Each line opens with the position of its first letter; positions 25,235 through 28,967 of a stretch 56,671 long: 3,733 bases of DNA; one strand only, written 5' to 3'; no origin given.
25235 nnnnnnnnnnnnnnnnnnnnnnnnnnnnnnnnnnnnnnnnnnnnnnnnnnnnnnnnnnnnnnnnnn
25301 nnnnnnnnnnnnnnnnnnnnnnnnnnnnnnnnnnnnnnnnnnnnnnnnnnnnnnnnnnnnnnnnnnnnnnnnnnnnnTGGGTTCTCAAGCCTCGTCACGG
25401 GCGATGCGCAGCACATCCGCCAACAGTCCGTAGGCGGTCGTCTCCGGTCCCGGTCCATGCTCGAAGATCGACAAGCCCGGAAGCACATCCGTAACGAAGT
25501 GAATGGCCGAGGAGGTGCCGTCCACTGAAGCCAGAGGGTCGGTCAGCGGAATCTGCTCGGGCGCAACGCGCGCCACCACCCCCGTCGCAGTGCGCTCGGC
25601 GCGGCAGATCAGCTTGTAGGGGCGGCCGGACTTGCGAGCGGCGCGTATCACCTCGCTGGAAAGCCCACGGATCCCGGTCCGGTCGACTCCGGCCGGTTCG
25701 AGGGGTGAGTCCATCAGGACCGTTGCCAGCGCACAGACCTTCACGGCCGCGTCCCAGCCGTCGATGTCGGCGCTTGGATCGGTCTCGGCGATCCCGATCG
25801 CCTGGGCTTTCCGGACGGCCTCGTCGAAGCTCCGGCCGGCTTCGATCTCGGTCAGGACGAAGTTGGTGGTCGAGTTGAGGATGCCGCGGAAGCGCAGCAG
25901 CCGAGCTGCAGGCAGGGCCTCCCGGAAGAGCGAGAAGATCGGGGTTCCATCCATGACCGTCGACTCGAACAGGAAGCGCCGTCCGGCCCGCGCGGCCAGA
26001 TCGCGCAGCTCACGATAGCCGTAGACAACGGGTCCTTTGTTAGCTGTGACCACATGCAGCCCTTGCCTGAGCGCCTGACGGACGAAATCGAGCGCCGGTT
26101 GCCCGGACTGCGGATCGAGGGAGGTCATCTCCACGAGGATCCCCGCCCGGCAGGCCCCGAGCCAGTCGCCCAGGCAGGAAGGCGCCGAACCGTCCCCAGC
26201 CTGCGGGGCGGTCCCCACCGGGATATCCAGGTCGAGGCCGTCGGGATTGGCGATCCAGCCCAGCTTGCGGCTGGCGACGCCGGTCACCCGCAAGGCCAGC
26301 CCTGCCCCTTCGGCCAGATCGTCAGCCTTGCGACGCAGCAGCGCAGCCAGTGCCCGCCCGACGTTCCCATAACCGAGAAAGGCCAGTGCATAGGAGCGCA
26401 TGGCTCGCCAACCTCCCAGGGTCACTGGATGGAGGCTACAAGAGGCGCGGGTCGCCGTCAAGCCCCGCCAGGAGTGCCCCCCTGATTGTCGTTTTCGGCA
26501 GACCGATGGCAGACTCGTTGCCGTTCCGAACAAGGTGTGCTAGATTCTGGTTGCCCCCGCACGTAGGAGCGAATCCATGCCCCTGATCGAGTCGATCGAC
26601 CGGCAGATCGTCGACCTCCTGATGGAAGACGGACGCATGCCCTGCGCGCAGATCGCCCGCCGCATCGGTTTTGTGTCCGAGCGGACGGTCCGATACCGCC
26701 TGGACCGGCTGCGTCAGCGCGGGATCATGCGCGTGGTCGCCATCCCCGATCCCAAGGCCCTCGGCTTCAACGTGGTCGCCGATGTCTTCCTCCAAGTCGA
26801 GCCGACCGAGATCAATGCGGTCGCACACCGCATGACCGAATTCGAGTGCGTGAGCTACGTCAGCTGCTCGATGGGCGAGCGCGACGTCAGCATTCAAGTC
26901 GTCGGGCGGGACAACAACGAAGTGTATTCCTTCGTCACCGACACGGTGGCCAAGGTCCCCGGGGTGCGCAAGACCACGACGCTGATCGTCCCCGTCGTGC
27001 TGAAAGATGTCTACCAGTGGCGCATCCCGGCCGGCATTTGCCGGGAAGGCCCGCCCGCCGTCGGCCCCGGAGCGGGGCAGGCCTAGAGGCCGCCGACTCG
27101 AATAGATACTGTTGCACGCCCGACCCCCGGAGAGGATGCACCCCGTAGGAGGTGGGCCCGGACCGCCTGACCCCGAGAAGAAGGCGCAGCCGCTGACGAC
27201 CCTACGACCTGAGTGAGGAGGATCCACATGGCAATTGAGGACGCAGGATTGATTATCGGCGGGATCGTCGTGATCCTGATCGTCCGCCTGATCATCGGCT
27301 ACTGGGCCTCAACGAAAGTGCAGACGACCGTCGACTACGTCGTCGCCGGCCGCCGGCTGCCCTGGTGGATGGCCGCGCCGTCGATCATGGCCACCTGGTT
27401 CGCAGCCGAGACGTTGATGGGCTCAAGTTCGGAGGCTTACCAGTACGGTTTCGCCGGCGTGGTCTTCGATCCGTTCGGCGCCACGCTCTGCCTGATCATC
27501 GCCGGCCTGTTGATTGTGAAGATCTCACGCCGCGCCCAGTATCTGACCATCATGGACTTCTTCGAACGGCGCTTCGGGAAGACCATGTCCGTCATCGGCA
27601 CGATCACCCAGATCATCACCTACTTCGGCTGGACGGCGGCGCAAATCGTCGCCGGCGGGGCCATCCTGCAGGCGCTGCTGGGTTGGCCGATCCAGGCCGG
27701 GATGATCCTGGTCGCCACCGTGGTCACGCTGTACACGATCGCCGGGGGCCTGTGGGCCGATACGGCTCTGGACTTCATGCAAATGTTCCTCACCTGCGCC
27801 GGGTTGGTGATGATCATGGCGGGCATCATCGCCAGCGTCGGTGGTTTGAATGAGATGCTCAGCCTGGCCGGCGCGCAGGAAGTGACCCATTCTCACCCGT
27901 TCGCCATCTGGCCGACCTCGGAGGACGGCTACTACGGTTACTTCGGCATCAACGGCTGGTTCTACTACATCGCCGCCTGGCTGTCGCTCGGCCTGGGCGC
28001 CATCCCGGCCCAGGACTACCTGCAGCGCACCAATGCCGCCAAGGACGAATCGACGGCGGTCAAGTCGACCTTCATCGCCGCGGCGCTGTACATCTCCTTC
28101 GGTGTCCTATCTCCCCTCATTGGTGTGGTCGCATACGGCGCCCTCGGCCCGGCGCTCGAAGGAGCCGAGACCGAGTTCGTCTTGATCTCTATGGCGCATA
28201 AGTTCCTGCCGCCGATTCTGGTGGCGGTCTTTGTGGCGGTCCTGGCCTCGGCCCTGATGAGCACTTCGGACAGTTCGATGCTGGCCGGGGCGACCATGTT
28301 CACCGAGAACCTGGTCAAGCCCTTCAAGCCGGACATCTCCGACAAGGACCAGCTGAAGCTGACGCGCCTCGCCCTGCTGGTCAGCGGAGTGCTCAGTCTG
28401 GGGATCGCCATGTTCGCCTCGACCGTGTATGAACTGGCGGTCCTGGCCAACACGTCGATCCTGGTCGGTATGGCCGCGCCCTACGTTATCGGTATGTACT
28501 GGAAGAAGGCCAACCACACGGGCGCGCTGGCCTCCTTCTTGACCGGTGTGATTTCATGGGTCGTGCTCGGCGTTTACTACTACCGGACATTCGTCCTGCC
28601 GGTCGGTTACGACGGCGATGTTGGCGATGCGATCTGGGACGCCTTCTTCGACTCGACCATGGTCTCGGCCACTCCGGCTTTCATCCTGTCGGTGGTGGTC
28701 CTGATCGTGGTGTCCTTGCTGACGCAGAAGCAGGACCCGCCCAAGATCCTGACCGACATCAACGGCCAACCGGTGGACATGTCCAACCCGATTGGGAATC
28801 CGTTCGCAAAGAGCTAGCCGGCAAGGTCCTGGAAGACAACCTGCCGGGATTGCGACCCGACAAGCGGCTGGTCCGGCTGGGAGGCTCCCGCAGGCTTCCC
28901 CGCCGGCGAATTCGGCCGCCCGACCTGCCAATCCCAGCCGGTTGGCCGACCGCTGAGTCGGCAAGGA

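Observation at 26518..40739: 14-kb island with four distinct class-III aminotransferases plus AOR: candidate anaerobic (poly)amine / omega-amino-acid catabolic system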

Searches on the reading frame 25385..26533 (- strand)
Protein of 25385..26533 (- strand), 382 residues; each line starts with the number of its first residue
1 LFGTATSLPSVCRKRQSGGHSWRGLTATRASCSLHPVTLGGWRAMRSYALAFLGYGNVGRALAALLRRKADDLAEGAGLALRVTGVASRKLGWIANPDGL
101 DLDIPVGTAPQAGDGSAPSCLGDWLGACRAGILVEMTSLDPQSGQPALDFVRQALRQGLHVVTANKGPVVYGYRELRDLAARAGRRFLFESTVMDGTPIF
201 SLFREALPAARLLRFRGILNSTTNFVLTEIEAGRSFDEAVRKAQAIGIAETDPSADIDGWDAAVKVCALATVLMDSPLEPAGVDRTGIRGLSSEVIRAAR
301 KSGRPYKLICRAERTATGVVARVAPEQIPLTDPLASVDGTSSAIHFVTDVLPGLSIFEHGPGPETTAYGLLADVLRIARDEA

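Call 6: search_protein_families(library=pfam, proteins=[window:25385-26533:-])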
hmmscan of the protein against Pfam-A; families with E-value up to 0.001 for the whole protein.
window:25385-26533:- (382 aa): 2 families
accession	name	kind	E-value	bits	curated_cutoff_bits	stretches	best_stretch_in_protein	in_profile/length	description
PF00742.24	Homoserine_dh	-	1.7e-48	165.2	22.9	1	198-375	1-173/173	Homoserine dehydrogenase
PF03447.22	NAD_binding_3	-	9.5e-11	42.9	24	1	54-190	1-116/116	Homoserine dehydrogenase, NAD binding domain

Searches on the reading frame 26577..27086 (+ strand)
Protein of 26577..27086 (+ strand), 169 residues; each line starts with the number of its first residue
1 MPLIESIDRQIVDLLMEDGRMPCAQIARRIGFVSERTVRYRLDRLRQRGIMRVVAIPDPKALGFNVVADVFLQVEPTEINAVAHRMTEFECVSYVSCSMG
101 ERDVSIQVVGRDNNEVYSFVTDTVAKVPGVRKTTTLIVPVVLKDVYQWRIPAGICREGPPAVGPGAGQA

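Call 3: search_protein_families(library=pfam, proteins=[window:26577-27086:+])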
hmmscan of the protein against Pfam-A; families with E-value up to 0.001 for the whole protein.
window:26577-27086:+ (169 aa): 9 families
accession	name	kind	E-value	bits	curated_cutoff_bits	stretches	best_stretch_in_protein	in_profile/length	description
PF13404.12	HTH_AsnC-type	-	4.7e-11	42.8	27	1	6-46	3-42/42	AsnC-type helix-turn-helix domain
PF01037.27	AsnC_trans_reg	-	5.2e-09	36.3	25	1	71-138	2-70/73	Lrp/AsnC ligand binding domain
PF13412.12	HTH_24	-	1.6e-08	34.4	21.9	1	6-50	3-46/48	Winged helix-turn-helix DNA-binding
PF22482.2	AsnC_trans_reg_3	-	4.4e-08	33.6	24.4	1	65-148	10-92/95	PF0864 C-terminal dimeric alpha+beta barrel domain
PF12840.13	HTH_20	-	1.3e-06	28.7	27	1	9-54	7-51/51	Helix-turn-helix domain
PF13518.12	HTH_28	-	6.4e-05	23.4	25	1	10-50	4-41/52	Helix-turn-helix domain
PF01726.22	LexA_DNA_bind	-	0.00019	21.6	23.7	1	15-53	19-58/65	LexA DNA binding domain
PF13384.12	HTH_23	-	0.0003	20.9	24.6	1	10-49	9-45/50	Homeodomain-like domain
PF08279.18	HTH_11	-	0.00092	19.5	25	0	9-57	3-50/55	HTH domain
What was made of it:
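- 26577..27086 (+): Lrp/AsnC-family transcriptional regulator, the likely pathway-specific regulator. It matches HTH_AsnC-type and AsnC_trans_reg (call 3).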

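Call 4: search_protein_families(library=ncbifam, proteins=[window:26577-27086:+])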
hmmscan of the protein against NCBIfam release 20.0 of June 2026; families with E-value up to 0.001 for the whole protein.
window:26577-27086:+ (169 aa): 9 families
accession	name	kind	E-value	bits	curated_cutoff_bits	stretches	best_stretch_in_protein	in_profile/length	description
NF040820.1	trans_reg_LrpA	equivalog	6.6e-18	65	250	1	4-138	2-136/141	HTH-type transcriptional regulator LrpA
NF040947.1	trans_reg_LysM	equivalog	1.5e-15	57.2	180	1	5-138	2-132/136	HTH-type transcriptional regulator LysM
NF053758.1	ChrTpTrnRegChrS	equivalog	5.2e-15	55.6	250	1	4-137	12-145/158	chromate efflux transcriptional regulator ChrS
NF008384.0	PRK11179.1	equivalog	4.2e-14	52.6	227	1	4-138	7-142/153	transcriptional regulator AsnC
NF041395.1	TranRegLrpA1_Halo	equivalog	6.3e-11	42.4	250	1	5-133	4-132/142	HTH-type transcriptional regulator LrpA1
NF041396.1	TranRegLrp_Halo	equivalog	7.8e-09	35.6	190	1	5-137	4-135/149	HTH-type transcriptional regulator Lrp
NF008370.0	PRK11169.1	equivalog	1.3e-06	28.2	233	1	4-143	12-154/164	leucine-responsive transcriptional regulator Lrp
NF040707.3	Siroheme_Dcarb_AhbB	equivalog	4.8e-06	26.4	125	1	20-94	13-87/146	siroheme decarboxylase subunit beta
NF040708.3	Siroheme_Dcarb_AhbA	equivalog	7e-05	22.6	140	1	20-93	16-88/144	siroheme decarboxylase subunit alpha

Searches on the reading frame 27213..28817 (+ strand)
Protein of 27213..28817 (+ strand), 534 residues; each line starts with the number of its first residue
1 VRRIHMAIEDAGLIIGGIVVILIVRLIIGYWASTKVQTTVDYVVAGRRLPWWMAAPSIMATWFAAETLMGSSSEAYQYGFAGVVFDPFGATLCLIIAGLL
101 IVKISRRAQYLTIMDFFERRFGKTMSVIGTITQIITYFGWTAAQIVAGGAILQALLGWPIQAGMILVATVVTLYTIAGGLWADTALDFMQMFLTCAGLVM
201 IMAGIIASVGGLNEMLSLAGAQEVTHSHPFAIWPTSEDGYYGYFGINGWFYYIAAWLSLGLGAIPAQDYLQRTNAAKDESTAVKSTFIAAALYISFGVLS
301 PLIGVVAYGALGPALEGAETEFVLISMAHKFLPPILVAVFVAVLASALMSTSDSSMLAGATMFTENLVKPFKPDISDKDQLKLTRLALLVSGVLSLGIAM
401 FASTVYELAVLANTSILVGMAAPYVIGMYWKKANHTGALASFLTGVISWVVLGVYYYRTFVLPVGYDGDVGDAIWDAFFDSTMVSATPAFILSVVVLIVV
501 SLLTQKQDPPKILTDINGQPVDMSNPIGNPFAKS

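Call 3: search_protein_families(library=pfam, proteins=[window:27213-28817:+])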
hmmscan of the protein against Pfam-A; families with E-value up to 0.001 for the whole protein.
window:27213-28817:+ (534 aa): 1 family
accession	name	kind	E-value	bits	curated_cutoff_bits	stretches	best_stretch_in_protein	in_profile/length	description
PF00474.23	SSF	-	1.5e-53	182.6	22.8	1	42-445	1-406/406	Sodium:solute symporter family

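Call 4: search_protein_families(library=ncbifam, proteins=[window:27213-28817:+])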
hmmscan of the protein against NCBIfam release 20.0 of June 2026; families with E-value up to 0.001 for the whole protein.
window:27213-28817:+ (534 aa): 10 families
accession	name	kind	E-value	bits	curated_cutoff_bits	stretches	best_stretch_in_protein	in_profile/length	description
TIGR00813.1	sss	superfamily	8.1e-59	199.7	184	1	42-445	1-411/411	sodium/solute symporter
TIGR02119.1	panF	equivalog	6.7e-41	140.8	328.05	1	14-461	3-446/471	sodium/pantothenate symporter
TIGR02121.1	Na_Pro_sym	equivalog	1.2e-38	133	515.5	1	15-507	4-472/488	sodium/proline symporter PutP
NF007790.0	PRK10484.1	equivalog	8.4e-25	87.6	401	1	16-509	8-488/527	solute:sodium symporter family transporter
TIGR03648.1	Na_symport_lg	subfamily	5.5e-21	74.6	320.75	2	331-508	357-534/547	VC_2705 family sodium/solute symporter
NF058657.1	MncbAcdTpMctC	equivalog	5e-17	61.6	670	1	14-458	8-458/527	monocarboxylic acid transporter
NF011948.0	PRK15419.1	equivalog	1.5e-14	53.7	955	1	18-455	11-447/502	sodium/proline symporter PutP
TIGR02711.1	symport_actP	equivalog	1.3e-13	50.5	1099.25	1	19-479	39-502/549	cation/acetate symporter ActP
NF006903.2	PRK09395.1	subfamily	7.4e-12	44.4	750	1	18-493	41-514/552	cation/acetate symporter ActP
NF009135.0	PRK12488.1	subfamily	2.9e-11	42.6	850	1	16-467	36-490/549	cation/acetate symporter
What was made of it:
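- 27228..28817 (+): Sodium:solute symporter (SSS family), the presumed substrate importer. The mechanical ORF starts at 27213. PF00474 scores 183 bits and TIGR00813 scores 200 bits against a cutoff of 184 (calls 3, 4).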
